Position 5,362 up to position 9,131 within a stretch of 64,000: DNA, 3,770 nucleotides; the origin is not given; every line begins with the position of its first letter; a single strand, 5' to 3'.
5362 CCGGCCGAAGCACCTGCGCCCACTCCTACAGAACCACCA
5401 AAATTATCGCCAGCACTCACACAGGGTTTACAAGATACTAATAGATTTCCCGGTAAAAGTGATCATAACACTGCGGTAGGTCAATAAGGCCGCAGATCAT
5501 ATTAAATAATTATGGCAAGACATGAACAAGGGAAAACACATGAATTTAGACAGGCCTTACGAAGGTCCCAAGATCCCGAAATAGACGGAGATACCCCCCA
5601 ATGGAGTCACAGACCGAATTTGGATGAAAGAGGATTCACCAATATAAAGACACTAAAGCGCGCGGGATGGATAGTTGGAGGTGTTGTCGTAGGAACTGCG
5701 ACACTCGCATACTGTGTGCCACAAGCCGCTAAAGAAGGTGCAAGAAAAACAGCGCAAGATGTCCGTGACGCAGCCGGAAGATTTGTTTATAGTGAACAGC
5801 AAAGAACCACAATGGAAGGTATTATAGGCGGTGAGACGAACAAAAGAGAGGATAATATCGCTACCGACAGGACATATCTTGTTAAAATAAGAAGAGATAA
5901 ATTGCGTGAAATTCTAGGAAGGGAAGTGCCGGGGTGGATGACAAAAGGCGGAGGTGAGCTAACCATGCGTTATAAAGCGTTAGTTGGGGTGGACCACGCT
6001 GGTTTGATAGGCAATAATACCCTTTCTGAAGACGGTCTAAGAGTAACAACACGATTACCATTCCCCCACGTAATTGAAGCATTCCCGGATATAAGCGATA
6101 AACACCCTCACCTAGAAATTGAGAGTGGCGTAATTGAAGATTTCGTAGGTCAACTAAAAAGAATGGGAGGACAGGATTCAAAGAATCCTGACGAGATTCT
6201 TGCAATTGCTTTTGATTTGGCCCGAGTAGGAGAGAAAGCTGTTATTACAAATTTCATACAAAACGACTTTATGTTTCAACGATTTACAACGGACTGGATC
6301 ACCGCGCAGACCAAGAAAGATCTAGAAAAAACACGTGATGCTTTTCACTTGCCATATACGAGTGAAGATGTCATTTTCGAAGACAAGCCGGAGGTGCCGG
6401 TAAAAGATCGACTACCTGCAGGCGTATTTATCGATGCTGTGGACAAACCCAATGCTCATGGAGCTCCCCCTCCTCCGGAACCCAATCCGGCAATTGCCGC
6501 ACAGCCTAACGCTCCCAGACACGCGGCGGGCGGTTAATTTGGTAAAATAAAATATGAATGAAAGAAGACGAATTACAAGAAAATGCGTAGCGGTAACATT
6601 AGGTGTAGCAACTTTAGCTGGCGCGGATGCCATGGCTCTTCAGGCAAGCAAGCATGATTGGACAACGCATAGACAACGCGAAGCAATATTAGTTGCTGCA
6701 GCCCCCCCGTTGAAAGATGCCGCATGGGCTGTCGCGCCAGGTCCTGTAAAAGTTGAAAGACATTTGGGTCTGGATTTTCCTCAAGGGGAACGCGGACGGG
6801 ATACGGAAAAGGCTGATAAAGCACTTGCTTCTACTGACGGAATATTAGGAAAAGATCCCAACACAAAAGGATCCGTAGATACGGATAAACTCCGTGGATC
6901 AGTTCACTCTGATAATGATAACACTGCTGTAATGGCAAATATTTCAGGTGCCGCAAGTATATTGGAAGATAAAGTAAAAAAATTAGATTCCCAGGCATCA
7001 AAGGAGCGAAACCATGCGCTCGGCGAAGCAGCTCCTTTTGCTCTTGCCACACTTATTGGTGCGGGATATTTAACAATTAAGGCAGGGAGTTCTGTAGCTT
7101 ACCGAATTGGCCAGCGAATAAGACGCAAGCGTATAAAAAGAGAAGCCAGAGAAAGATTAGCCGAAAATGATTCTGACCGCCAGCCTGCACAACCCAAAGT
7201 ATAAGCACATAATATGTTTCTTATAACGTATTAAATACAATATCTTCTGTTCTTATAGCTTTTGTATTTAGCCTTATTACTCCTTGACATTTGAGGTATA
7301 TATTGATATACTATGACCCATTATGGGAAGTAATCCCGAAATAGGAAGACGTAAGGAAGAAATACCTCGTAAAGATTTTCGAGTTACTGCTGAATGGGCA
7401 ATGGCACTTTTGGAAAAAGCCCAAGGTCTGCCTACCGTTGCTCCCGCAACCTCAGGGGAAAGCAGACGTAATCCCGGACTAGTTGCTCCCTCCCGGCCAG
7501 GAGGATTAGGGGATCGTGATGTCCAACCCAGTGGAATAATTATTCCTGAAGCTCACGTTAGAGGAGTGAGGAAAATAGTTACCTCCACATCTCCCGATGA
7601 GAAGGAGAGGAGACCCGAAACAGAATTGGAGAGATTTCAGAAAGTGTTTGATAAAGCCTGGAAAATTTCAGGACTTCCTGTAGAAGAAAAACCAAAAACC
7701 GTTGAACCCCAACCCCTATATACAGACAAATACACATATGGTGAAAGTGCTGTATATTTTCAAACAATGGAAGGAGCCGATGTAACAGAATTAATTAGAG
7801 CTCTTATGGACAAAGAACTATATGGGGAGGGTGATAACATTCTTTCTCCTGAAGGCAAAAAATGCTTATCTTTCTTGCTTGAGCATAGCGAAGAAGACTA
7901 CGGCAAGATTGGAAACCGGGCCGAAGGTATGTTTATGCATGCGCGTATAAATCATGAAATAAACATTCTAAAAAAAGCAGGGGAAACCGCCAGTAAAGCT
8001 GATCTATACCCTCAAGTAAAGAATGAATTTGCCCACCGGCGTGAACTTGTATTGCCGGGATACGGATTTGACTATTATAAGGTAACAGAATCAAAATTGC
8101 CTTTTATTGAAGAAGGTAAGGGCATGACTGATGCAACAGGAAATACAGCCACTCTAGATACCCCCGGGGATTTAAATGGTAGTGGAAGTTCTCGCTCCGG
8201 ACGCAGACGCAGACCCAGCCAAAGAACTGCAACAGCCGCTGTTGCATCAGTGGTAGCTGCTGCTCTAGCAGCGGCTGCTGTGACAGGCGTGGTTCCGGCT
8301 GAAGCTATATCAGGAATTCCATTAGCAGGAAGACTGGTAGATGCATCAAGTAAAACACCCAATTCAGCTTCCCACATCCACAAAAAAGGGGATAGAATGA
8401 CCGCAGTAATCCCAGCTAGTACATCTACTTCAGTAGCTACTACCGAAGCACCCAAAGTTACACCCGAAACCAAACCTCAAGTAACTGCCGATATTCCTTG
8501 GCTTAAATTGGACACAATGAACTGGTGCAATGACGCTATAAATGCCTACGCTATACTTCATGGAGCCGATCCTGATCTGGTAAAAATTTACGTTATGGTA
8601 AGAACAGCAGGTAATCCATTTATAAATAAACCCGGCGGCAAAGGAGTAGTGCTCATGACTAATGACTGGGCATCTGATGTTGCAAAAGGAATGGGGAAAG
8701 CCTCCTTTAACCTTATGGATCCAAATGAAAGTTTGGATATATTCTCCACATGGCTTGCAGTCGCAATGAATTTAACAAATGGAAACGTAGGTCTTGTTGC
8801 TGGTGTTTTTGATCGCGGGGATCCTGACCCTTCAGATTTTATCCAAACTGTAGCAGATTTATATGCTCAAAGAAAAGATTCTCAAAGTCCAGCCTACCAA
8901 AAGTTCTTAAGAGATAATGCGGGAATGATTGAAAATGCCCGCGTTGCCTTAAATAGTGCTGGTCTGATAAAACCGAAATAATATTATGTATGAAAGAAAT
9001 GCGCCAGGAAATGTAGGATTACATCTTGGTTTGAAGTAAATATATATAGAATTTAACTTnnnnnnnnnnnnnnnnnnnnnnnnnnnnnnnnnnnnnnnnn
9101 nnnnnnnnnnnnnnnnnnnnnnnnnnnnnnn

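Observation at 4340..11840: Higher-GC six-gene island of unknown membrane/secreted proteins ending in an amidase+lytic-transglycosylase giant protein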

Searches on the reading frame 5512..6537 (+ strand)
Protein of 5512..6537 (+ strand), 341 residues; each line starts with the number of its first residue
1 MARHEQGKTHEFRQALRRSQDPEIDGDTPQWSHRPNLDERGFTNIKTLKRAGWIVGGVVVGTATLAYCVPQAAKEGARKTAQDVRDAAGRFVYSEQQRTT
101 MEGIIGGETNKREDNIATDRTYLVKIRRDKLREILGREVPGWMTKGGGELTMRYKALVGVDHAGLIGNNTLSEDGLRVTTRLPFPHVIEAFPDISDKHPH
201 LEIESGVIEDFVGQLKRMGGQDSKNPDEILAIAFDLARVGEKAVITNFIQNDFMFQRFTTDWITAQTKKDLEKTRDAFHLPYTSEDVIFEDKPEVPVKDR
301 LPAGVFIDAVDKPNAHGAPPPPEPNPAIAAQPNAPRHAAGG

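Call 5: search_protein_families(library=pfam, proteins=[window:5512-6537:+], max_evalue=0.1)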
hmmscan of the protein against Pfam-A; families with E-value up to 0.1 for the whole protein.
window:5512-6537:+ (341 aa): 0 families

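Call 16: search_protein_families(library=phrogs, proteins=[window:5512-6534:+], max_evalue=0.1)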
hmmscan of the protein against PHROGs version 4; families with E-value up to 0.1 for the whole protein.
window:5512-6534:+ (341 aa): 0 families

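Call 17: search_protein_families(library=ncbifam, proteins=[window:5512-6534:+], max_evalue=0.1)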
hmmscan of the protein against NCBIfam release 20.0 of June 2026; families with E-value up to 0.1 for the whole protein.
window:5512-6534:+ (341 aa): 0 families

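Call 60: search_solved_structures(query=window:5512-6534:+, max_evalue=1)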
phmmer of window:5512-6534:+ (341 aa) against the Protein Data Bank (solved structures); distinct sequences matched with E-value up to 1: 0.

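Call 67: predict_structure(protein=window:5512-6534:+)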
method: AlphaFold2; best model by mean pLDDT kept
length: 341 residues; sequences in the alignment: 1
mean_pLDDT: 33.3   pTM: 0.21
mean pLDDT of the five models: 33.3, 29.5, 27.8, 27.7, 26.5
residues with pLDDT >= 90: 0; 70-90: 0; 50-70: 13; < 50: 328
segments of 3 or more residues with pLDDT < 50: 1-266, 277-319, 326-331, 333-341
pLDDT, mean of each block of 10 residues (from residue 1): 42 38 35 29 28 28 29 34 34 30 29 27 29 33 30 27 28 29 27 29 30 36 36 28 26 35 47 51 39 33 26 37 49 44 36
secondary structure, 60 per line:
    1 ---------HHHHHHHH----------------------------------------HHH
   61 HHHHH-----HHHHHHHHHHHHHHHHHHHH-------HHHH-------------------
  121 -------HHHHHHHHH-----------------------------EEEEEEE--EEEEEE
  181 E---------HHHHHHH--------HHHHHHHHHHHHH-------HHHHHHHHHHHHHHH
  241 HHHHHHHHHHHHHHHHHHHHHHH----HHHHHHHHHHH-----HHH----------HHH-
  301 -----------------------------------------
elements in order: H10-17 H58-65 H71-90 H98-101 H128-136 E166-172 E175-181 H191-197 H206-218 H226-263 H268-278

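Call 86: search_protein_families(library=padloc, proteins=[window:5512-6534:+], max_evalue=0.01)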
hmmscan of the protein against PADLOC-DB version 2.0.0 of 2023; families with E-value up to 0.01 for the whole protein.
window:5512-6534:+ (341 aa): 0 families

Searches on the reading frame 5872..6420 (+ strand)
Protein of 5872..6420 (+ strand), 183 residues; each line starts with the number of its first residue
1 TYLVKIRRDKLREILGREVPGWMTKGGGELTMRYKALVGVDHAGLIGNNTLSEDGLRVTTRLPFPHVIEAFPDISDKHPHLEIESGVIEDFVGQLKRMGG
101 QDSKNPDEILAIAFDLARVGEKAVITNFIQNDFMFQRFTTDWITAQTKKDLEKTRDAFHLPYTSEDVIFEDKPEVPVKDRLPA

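Call 69: search_protein_families(library=pfam, proteins=[window:5872-6420:+], max_evalue=1)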
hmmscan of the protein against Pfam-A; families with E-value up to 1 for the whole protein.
window:5872-6420:+ (183 aa): 0 families

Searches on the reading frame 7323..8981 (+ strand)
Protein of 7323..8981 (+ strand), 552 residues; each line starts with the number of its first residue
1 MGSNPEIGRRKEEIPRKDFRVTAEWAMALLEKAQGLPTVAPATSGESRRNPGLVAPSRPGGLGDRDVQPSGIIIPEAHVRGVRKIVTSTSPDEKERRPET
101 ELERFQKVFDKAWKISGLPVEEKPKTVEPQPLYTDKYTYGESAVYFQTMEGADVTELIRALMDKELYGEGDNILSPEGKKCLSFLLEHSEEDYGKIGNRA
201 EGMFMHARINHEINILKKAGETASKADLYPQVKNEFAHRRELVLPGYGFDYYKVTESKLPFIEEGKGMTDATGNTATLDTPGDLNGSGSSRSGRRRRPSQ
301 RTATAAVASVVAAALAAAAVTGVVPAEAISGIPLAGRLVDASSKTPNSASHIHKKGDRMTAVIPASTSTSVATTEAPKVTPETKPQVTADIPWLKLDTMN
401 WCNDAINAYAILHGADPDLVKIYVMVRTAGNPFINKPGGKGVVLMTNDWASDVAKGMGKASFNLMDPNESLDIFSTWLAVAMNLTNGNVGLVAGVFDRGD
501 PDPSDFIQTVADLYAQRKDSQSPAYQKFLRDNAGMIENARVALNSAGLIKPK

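Call 5: search_protein_families(library=pfam, proteins=[window:7323-8981:+], max_evalue=0.1)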
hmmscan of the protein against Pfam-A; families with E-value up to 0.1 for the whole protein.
window:7323-8981:+ (552 aa): 0 families

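Call 16: search_protein_families(library=phrogs, proteins=[window:7323-8978:+], max_evalue=0.1)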
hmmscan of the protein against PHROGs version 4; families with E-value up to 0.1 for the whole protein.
window:7323-8978:+ (552 aa): 1 family
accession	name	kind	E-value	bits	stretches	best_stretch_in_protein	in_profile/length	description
phrog_1506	-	tail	0.07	12.1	1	264-359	57-109/1269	tail length tape measure protein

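Call 17: search_protein_families(library=ncbifam, proteins=[window:7323-8978:+], max_evalue=0.1)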
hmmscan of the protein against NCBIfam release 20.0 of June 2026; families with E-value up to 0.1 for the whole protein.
window:7323-8978:+ (552 aa): 0 families

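Call 59: search_solved_structures(query=window:7323-8978:+, max_evalue=1)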
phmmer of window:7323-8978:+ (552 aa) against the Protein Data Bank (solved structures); distinct sequences matched with E-value up to 1: 0.

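Call 68: predict_structure(protein=window:7323-8978:+)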
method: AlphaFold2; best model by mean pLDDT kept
length: 552 residues; sequences in the alignment: 1
mean_pLDDT: 34.6   pTM: 0.20
mean pLDDT of the five models: 34.6, 34.1, 31.3, 29.9, 29.8
residues with pLDDT >= 90: 0; 70-90: 0; 50-70: 8; < 50: 544
segments of 3 or more residues with pLDDT < 50: 1-106, 108-174, 183-190, 192-529, 531-552
pLDDT, mean of each block of 10 residues (from residue 1): 34 33 37 35 33 30 30 28 31 40 46 42 39 28 28 39 42 49 47 44 43 45 42 38 29 27 32 33 28 32 28 34 35 28 26 31 25 28 25 29 43 39 33 28 29 29 26 27 28 36 42 38 43 45 41 38
secondary structure, 60 per line:
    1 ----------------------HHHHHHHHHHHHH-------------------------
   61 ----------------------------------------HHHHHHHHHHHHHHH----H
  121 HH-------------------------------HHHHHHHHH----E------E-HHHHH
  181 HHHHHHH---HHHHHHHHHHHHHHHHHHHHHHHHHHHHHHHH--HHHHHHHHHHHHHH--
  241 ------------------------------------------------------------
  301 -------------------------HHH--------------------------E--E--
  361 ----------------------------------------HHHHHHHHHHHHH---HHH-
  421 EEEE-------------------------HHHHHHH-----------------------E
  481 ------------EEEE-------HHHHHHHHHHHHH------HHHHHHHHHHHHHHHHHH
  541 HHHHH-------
elements in order: H23-35 H101-115 H154-162 H176-187 H191-222 H225-238 H401-413 E421-424 H450-456 E493-496 H504-516 H523-545

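Call 86: search_protein_families(library=padloc, proteins=[window:7323-8978:+], max_evalue=0.01)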
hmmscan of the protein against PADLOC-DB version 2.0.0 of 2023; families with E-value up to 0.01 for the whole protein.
window:7323-8978:+ (552 aa): 0 families
